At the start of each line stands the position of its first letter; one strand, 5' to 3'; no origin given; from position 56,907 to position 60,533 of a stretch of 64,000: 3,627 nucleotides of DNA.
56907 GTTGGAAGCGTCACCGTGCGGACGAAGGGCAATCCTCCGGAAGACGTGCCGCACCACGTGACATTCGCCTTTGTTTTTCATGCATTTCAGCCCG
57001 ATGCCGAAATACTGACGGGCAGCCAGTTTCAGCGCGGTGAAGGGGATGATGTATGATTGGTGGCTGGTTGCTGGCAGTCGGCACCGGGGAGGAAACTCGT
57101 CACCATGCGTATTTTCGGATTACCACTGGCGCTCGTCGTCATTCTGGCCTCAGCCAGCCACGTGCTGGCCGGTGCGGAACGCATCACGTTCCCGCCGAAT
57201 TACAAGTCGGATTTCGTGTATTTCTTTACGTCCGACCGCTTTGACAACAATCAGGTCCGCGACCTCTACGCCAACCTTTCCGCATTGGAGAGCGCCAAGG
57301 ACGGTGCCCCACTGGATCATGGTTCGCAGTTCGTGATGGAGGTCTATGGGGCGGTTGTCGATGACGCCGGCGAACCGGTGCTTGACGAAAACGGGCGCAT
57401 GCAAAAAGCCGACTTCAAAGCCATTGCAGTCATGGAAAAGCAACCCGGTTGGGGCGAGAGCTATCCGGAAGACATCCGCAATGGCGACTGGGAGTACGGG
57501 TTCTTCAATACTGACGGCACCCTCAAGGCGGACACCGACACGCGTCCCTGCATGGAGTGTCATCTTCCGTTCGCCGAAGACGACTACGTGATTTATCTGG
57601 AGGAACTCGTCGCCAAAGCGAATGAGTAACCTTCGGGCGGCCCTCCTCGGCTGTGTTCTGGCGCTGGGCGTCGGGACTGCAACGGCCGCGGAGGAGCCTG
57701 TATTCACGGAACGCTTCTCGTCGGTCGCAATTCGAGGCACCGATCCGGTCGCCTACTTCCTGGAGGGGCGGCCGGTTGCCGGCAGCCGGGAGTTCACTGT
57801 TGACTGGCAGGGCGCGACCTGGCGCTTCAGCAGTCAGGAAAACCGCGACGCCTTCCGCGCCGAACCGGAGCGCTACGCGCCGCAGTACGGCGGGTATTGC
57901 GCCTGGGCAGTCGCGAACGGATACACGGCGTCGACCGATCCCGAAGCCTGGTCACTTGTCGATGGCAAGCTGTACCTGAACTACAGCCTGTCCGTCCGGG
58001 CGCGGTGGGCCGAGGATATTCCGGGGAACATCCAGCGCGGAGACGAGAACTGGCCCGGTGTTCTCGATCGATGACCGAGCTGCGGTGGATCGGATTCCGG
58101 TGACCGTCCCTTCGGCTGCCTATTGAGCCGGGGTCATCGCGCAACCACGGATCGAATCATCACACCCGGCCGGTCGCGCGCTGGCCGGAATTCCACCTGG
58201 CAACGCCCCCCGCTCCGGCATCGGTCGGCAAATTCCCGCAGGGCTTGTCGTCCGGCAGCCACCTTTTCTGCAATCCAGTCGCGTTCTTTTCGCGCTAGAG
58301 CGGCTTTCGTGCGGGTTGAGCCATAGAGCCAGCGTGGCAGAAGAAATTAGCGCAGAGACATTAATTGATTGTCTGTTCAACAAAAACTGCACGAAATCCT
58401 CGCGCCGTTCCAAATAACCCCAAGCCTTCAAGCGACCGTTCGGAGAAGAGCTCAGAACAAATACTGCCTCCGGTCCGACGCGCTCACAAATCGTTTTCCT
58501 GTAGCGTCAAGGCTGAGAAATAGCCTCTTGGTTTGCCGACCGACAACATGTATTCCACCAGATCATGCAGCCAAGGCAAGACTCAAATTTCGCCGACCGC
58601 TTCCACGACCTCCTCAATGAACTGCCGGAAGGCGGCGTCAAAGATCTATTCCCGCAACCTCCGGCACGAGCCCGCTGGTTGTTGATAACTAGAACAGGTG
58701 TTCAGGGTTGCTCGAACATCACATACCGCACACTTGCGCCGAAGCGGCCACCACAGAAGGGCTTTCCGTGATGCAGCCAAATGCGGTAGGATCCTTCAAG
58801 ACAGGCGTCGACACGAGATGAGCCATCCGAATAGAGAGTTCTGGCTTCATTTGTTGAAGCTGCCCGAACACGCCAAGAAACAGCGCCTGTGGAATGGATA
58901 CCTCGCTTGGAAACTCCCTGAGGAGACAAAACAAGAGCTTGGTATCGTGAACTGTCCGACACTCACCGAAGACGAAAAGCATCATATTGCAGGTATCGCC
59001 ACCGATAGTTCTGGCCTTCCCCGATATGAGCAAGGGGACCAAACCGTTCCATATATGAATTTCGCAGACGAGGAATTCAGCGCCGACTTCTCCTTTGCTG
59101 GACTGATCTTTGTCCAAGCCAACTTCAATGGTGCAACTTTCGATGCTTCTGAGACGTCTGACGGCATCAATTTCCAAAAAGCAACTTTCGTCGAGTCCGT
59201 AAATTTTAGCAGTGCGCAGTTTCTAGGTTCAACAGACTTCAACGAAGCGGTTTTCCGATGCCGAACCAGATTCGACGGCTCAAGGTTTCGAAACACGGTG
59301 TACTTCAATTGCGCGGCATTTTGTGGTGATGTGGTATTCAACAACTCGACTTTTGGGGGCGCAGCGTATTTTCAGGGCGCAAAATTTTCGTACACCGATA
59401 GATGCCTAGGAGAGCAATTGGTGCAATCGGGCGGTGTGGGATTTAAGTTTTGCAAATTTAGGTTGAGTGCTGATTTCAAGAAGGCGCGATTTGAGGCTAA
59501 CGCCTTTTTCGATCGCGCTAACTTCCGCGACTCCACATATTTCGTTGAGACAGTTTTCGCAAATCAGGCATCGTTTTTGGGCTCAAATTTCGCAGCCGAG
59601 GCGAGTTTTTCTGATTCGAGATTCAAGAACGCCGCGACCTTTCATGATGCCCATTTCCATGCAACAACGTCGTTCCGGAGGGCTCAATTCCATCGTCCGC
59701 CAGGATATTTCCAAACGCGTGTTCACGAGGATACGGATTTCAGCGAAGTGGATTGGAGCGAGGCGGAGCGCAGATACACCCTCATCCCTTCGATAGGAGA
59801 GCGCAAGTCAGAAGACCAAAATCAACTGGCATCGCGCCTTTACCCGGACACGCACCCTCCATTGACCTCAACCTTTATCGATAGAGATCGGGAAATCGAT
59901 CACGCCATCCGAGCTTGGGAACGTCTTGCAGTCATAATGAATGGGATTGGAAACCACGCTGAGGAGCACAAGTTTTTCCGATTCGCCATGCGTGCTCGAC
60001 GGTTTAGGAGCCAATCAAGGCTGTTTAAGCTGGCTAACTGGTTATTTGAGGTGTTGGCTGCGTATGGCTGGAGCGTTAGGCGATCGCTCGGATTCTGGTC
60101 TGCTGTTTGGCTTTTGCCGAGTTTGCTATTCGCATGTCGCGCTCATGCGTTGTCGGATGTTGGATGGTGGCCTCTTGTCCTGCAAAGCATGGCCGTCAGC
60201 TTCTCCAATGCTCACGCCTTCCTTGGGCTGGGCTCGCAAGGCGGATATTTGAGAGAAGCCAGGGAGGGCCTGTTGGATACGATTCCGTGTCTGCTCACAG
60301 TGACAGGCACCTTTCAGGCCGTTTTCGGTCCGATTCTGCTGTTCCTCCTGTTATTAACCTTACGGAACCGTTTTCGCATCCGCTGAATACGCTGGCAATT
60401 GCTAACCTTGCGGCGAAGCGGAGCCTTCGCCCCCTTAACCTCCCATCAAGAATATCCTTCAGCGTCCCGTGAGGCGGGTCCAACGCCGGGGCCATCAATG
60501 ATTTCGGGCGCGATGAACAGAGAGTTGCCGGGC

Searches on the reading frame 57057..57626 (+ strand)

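Call 55: search_protein_families(library=pfam, proteins=[window:57057-57626:+], max_evalue=0.0001)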
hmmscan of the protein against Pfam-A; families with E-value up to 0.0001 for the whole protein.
window:57057-57626:+ (190 aa): 1 family
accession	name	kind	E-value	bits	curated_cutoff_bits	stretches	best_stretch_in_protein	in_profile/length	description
PF16694.10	Cytochrome_P460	-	4.4e-19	69.5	27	1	46-179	1-124/125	Cytochrome P460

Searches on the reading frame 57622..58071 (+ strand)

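Call 55: search_protein_families(library=pfam, proteins=[window:57622-58071:+], max_evalue=0.0001)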
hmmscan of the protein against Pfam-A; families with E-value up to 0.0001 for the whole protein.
window:57622-58071:+ (150 aa): 1 family
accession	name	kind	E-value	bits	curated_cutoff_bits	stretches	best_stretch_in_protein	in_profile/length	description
PF04945.19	YHS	-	3.4e-10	40.2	30.3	1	43-89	1-47/47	YHS domain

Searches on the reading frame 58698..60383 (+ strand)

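Call 96: search_protein_families(library=pfam, proteins=[window:58698-60383:+], max_evalue=0.0001)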
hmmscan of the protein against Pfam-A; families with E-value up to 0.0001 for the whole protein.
window:58698-60383:+ (562 aa): 1 family
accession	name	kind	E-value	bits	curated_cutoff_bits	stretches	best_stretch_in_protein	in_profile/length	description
PF13576.12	Pentapeptide_3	-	2.4e-22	79.3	27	4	260-308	1-48/48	Pentapeptide repeats (9 copies)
